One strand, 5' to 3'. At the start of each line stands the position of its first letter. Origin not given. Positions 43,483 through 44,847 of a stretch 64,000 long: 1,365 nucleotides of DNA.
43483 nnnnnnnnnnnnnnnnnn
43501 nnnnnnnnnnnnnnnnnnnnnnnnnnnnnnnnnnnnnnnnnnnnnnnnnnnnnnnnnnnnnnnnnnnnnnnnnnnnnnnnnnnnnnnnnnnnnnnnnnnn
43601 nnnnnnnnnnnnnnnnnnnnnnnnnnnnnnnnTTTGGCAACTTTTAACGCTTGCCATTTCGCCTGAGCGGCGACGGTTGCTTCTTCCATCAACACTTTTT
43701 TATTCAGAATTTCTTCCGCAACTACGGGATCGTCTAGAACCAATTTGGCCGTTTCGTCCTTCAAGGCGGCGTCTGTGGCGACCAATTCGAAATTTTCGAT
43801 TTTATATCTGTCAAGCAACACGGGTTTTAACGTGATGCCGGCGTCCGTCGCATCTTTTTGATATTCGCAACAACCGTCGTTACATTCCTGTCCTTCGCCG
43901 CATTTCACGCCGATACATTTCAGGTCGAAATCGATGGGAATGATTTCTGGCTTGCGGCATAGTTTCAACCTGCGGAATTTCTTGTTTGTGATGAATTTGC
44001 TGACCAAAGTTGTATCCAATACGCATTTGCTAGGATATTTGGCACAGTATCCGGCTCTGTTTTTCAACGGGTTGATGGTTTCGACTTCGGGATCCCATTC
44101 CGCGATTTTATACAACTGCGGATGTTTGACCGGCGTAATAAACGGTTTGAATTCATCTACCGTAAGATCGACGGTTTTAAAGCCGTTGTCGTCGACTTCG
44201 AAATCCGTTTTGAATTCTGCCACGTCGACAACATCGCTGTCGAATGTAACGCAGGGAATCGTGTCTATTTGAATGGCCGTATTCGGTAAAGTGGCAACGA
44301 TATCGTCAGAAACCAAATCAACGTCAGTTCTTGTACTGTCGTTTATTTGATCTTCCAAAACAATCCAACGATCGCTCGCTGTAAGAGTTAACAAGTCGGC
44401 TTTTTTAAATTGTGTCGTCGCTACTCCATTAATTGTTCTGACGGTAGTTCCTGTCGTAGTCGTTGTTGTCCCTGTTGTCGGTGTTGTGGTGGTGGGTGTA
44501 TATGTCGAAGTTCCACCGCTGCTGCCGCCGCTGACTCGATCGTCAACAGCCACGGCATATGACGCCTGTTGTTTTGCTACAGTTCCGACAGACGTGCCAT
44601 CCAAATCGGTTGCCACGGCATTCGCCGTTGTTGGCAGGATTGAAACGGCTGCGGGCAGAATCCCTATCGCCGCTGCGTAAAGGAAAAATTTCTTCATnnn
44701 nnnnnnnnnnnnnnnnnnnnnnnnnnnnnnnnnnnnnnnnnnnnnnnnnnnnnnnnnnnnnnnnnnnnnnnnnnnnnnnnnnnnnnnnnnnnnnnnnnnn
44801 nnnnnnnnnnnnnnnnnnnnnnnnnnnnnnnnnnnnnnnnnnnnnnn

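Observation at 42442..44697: Two secreted paralogs share shuffled non-Cys motifs in addition to Cys-rich modules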

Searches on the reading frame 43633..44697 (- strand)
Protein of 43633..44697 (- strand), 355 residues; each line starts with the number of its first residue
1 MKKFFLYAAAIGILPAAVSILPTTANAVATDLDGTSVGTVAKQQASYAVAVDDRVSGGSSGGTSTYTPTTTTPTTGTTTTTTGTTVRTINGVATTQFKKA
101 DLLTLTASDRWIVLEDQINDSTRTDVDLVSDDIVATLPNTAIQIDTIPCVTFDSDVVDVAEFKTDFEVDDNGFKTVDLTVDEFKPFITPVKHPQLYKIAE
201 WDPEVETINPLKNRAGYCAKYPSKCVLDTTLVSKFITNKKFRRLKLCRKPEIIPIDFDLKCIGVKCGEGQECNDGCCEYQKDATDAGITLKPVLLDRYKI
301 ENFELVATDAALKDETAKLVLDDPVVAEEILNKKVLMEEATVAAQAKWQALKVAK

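Call 4: search_protein_families(library=pfam, proteins=[window:43633-44697:-], max_evalue=1)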
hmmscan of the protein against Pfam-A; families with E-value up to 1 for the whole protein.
window:43633-44697:- (355 aa): 1 family
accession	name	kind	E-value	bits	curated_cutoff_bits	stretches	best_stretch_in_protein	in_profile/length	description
PF08547.18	CIA30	-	0.22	12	24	0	45-100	9-68/157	Complex I intermediate-associated protein 30 (CIA30)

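Call 5: search_protein_families(library=ncbifam, proteins=[window:43633-44697:-], max_evalue=1)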
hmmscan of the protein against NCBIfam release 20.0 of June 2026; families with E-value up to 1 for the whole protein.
window:43633-44697:- (355 aa): 0 families

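Call 9: find_homologous_proteins(query=window:43633-44697:-, max_evalue=0.01)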
Query window:43633-44697:- (355 aa): 10 proteins with E <= 0.01 among 8000 candidates.
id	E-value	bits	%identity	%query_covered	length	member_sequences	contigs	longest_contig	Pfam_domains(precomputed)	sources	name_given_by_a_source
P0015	1.4e-207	707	92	100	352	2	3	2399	-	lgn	-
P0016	1.7e-81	292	46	100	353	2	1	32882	-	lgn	-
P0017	3.4e-81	291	47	100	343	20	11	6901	-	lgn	-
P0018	3.3e-80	288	44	100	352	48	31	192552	-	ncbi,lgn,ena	-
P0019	9.6e-80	287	43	100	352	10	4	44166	-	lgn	-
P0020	4.6e-77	278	44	100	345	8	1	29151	-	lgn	-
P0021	1.4e-75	273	44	99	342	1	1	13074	-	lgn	-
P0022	6.8e-57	211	45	75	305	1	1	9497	-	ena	-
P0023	4.5e-52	196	37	99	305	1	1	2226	-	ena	-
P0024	2.2e-36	144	36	73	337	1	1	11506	-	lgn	-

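Call 14: find_encoding_contigs(protein=P0018, flank=6000, max_places=4)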
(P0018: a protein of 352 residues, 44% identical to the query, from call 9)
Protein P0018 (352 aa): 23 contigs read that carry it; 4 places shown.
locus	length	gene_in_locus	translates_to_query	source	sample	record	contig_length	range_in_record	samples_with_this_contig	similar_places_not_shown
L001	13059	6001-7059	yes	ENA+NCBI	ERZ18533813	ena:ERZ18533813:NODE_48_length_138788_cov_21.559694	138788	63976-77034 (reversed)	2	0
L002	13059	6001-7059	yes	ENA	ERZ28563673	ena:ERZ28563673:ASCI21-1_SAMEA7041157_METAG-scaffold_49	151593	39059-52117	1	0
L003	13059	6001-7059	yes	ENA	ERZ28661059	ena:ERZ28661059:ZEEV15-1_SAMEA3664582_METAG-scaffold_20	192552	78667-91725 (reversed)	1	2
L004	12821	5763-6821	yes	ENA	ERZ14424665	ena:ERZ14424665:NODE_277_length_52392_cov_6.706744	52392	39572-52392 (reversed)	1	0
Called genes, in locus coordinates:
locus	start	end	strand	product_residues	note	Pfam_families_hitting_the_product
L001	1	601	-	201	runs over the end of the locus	PF00239:Resolvase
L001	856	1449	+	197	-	-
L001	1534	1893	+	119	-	PF03412:Peptidase_C39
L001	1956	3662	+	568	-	PF00664:ABC_membrane, PF00005:ABC_tran, PF02463:SMC_N (faint)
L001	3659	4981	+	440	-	PF25919:BSH_CusB (faint), PF25984:BSH_YknX (weak), PF25994:HH_AprE, PF26002:Beta-barrel_AprE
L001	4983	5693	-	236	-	PF09360:zf-CDGSH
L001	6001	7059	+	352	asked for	-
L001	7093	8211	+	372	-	-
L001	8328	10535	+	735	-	-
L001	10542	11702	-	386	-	PF01098:FTSW_RODA_SPOVE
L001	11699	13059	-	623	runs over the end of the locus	PF03717:PBP_dimer, PF00905:Transpeptidase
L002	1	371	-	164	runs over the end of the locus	PF02915:Rubrerythrin, PF21349:RUBY_RBDX (faint)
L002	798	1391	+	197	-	-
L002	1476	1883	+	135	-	PF03412:Peptidase_C39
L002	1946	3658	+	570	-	PF00664:ABC_membrane, PF00005:ABC_tran, PF02463:SMC_N (faint)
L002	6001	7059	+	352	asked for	-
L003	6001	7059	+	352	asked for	-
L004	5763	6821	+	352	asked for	-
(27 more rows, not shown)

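Call 24: predict_structure(alignment_id=A2)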
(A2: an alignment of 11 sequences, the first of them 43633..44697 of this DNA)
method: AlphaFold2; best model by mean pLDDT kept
length: 355 residues; sequences in the alignment: 11
mean_pLDDT: 50.6   pTM: 0.41
mean pLDDT of the five models: 50.6, 50.3, 49.7, 49.7, 45.8
residues with pLDDT >= 90: 0; 70-90: 92; 50-70: 80; < 50: 183
segments of 3 or more residues with pLDDT < 50: 1-147, 153-163, 249-259, 320-329
pLDDT, mean of each block of 10 residues (from residue 1): 29 22 24 26 25 26 23 26 26 29 37 39 35 32 41 44 56 70 76 82 84 82 88 78 59 44 52 61 64 86 79 66 45 55 63 55
secondary structure, 60 per line:
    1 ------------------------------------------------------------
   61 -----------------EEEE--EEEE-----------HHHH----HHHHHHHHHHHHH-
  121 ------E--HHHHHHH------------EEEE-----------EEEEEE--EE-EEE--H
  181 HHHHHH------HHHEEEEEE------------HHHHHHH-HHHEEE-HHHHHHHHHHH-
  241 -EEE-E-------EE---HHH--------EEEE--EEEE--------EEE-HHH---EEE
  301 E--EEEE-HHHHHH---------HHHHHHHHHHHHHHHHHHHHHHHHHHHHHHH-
elements in order: E78-81 E84-87 H99-102 H107-119 H130-136 E149-152 E164-169 E175-177 H180-186 E196-201 H214-220 E225-227 H229-239 E242-244 E270-273 E276-279 E288-290 E298-301 E304-307 H309-314 H324-354

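Call 33: fold_search(model_id=the predicted structure, library=pdb)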
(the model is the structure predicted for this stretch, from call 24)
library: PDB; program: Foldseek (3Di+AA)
matches with E <= 10: 24; with E <= 0.001: 0
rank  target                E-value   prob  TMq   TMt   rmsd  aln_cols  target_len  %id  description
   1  3s6y_A                2.9e+00  0.05  0.09  0.10   9.9        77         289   10  Structure of reovirus attachment protein sigma1 in complex with alpha-2,6-sialyllactose (released 2011-11-23)
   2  3s6x_A                2.9e+00  0.04  0.08  0.10  10.3        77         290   10  Structure of reovirus attachment protein sigma1 in complex with alpha-2,3-sialyllactose (released 2011-11-23)
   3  3otp_D                3.7e+00  0.02  0.05  0.05   7.4        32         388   19  Crystal structure of the DegP dodecamer with a model substrate (released 2011-01-19)
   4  1j7k                  4.8e+00  0.01  0.08  0.09  20.2       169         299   16  THERMOTOGA MARITIMA RUVB P216G MUTANT (released 2001-08-08)
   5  4j2n_A                5.1e+00  0.02  0.07  0.27   9.7        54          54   20  Crystal Structure of mycobacteriophage Pukovnik Xis (released 2013-10-23)
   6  3otp_E                5.1e+00  0.02  0.05  0.05   6.7        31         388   19  Crystal structure of the DegP dodecamer with a model substrate (released 2011-01-19)
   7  3otp_A                5.7e+00  0.02  0.05  0.05   7.4        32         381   19  Crystal structure of the DegP dodecamer with a model substrate (released 2011-01-19)
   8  1in4                  6.1e+00  0.01  0.08  0.10  20.6       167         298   18  THERMOTOGA MARITIMA RUVB HOLLIDAY JUNCTION BRANCH MIGRATION MOTOR (released 2001-08-08)
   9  8f0a_D                6.5e+00  0.01  0.06  0.17   7.3        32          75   19  Client-bound structure of a DegP trimer within a 12mer cage (released 2022-11-23)
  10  3otp_C                6.5e+00  0.01  0.05  0.05   7.4        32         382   19  Crystal structure of the DegP dodecamer with a model substrate (released 2011-01-19)
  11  8xgc_9                6.5e+00  0.01  0.08  0.06  12.7        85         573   13  Structure of yeast replisome associated with FACT and histone hexamer, Composite map (released 2024-02-14)
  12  8w8j_B                6.9e+00  0.01  0.06  0.04  14.2        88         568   12  Crystal structure of bacterial prolyl-tRNA synthetase in complex with inhibitor PAA-19 (released 2024-09-04)
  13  1in5                  7.4e+00  0.01  0.09  0.10  20.1       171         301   17  THERMOGOTA MARITIMA RUVB A156S MUTANT (released 2001-08-08)
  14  8w8l_B                7.8e+00  0.01  0.06  0.04  14.7        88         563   12  Crystal structure of bacterial prolyl-tRNA synthetase in complex with inhibitor PAA-38 (released 2024-09-04)
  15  1in7                  7.8e+00  0.01  0.08  0.10  20.2       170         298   17  THERMOTOGA MARITIMA RUVB R170A (released 2001-08-08)
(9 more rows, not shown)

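Call 37: find_homologous_proteins(query=A2, max_evalue=0.01)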
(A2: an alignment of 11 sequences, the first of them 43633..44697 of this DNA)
Query A2 (11 sequences) (355 aa, profile of the alignment): 14 proteins with E <= 0.01 among 8000 candidates.
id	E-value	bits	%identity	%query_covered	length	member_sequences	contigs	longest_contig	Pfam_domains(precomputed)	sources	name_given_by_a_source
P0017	7.1e-167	573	47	100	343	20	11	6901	-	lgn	-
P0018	3.7e-166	570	44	100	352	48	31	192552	-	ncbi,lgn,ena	-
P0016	1.0e-165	569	46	100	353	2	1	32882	-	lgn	-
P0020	2.8e-164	564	44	100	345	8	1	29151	-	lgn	-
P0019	1.9e-162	558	43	100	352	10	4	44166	-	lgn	-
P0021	9.6e-156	536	44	99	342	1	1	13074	-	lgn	-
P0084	3.1e-147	508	47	98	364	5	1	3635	-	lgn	-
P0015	2.6e-145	502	92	100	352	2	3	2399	-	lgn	-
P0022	3.1e-129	449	45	75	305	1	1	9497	-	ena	-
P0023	1.1e-125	437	37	99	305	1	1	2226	-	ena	-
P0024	2.2e-102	361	36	73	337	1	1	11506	-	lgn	-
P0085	1.9e-91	325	34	84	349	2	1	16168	-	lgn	-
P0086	4.1e-85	304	31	96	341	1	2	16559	-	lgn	-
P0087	7.0e-77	277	38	58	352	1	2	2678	-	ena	-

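Call 39: search_solved_structures(query=A2, max_evalue=1)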
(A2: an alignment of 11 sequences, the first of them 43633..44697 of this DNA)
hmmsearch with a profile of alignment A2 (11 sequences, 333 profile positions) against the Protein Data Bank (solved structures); distinct sequences matched with E-value up to 1: 3.
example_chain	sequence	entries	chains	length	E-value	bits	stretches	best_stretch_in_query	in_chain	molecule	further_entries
9hmf_C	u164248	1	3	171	0.38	13.1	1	1-121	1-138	Lipoprotein, putative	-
2oxh_Z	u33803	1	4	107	0.86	11.9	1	100-150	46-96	SoxZ protein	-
2ox5_Z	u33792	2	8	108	0.86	11.9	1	100-150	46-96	SoxZ protein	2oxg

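Call 46: find_encoding_contigs(protein=P0015, flank=3000, max_places=3)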
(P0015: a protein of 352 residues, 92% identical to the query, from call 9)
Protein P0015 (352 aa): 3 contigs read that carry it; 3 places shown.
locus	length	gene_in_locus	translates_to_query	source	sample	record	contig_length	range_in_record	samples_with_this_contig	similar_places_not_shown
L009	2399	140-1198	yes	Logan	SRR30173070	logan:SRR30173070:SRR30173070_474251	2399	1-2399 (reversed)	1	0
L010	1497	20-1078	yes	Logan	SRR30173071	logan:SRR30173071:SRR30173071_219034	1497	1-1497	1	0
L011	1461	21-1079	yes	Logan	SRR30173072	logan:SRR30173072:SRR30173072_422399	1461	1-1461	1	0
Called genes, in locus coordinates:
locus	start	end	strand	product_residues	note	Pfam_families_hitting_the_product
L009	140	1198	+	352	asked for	-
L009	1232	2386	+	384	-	-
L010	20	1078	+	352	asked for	-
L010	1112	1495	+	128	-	?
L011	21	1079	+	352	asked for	-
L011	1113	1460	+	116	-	?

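Call 57: list_cluster_members(proteins=[P0018, P0005, P0029, P0032, P0033, P0045, P0065, P0059, P0057, P0030])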
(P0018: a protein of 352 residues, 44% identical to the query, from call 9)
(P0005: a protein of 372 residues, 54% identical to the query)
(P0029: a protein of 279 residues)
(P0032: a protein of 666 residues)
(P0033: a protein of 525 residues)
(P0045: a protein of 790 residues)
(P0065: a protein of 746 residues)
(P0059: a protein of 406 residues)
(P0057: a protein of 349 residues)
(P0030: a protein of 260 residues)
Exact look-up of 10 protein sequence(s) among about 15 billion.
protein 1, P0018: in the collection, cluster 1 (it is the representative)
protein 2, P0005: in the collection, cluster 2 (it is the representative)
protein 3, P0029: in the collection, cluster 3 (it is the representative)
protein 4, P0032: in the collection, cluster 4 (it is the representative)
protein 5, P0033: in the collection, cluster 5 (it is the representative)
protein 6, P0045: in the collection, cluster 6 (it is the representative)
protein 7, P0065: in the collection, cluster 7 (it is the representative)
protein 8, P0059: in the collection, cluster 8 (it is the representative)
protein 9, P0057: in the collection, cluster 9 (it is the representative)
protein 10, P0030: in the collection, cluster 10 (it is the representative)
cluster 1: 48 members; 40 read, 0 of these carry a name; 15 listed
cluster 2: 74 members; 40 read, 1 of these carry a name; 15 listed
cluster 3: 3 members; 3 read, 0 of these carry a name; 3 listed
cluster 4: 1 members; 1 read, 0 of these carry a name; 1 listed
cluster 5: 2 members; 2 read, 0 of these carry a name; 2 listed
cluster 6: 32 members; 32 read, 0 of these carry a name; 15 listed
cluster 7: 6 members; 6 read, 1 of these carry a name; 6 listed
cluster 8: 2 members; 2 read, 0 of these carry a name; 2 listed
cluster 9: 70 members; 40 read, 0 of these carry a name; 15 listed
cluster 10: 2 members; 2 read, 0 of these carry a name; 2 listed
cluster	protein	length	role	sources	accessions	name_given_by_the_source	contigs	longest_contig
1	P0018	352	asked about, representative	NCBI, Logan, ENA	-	-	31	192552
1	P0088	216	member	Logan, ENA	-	-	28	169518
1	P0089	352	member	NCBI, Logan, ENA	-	-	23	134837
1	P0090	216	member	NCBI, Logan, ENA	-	-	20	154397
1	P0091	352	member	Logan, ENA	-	-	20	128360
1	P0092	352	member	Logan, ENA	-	-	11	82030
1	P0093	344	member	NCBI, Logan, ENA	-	-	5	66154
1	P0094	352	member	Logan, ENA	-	-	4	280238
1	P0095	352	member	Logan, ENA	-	-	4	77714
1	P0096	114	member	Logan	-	-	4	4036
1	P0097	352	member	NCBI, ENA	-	-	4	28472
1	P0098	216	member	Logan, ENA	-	-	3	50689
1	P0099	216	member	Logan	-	-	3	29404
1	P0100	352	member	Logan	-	-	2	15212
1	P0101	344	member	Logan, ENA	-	-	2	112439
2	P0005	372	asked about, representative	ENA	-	-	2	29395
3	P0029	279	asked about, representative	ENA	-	-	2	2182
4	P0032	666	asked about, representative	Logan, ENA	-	-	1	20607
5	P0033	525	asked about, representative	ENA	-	-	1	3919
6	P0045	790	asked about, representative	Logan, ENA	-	-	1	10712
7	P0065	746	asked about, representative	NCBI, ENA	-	-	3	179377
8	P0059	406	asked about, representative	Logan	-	-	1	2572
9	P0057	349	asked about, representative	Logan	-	-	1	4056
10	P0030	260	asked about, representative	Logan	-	-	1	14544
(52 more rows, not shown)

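Call 61: find_encoding_contigs(protein=P0088, flank=2500, max_places=5)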
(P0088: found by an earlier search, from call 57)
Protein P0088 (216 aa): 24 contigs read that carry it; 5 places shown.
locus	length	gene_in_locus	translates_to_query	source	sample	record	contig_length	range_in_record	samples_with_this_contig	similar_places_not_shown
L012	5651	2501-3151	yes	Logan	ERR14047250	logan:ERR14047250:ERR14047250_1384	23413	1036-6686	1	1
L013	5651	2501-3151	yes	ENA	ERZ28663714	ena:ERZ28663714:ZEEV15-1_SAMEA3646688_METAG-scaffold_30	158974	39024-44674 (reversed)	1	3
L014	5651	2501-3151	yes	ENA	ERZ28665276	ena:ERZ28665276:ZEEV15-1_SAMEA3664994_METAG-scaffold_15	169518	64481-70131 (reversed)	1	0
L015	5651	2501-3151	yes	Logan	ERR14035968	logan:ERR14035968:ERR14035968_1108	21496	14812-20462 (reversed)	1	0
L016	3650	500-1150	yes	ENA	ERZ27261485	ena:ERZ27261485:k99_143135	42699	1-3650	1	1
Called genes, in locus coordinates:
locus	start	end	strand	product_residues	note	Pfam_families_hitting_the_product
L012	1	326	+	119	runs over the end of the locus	PF03412:Peptidase_C39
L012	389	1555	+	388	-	PF00664:ABC_membrane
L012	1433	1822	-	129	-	PF09360:zf-CDGSH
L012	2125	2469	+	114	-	-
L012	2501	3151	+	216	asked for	-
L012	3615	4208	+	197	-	PF00239:Resolvase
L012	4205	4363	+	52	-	-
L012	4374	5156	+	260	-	PF00483:NTP_transferase, PF12804:NTP_transf_3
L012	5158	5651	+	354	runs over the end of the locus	PF01370:Epimerase, PF02719:Polysacc_synt_2, PF04321:RmlD_sub_bind (weak), PF16363:GDP_Man_Dehyd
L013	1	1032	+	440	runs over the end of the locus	PF25919:BSH_CusB (faint), PF25984:BSH_YknX (weak), PF25994:HH_AprE, PF26002:Beta-barrel_AprE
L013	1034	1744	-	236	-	PF09360:zf-CDGSH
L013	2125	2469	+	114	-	-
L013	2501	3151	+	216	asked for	-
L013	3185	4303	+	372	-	-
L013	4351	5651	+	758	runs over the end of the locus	-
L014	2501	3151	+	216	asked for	-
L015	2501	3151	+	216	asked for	-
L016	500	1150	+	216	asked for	-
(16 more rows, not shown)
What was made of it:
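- The contigs come from several assemblers (calls 14, 46, 61).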

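Call 69: search_protein_families(library=phrogs, proteins=[window:43633-44697:-], max_evalue=0.1)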
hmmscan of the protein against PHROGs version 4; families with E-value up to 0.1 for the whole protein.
window:43633-44697:- (355 aa): 1 family
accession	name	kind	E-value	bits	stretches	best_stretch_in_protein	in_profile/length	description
phrog_5505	-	unknown function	0.067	14.4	0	142-176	10-44/69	-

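Call 90: search_protein_families(library=padloc, proteins=[window:43633-44697:-], max_evalue=0.1)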
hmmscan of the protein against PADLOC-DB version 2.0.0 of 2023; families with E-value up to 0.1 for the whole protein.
window:43633-44697:- (355 aa): 0 families

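Call 92: fold_search(model_id=the predicted structure, library=viral)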
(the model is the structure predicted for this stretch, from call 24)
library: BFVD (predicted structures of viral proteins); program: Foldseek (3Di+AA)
matches with E <= 10: 3; with E <= 0.001: 0
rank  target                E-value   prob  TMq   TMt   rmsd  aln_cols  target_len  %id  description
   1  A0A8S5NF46            2.1e+00  0.03  0.08  0.25  16.2        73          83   12  Uncharacterized protein [Siphoviridae sp. ctNDP2]
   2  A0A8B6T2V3            8.3e+00  0.01  0.07  0.05  27.1       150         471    8  Putative ATPase subunit of terminase [Otarine gammaherpesvirus 4]
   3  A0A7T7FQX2            9.9e+00  0.01  0.09  0.04  17.8       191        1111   11  DNA-directed DNA polymerase [Macrobrachium rosenbergii bidensovirus]
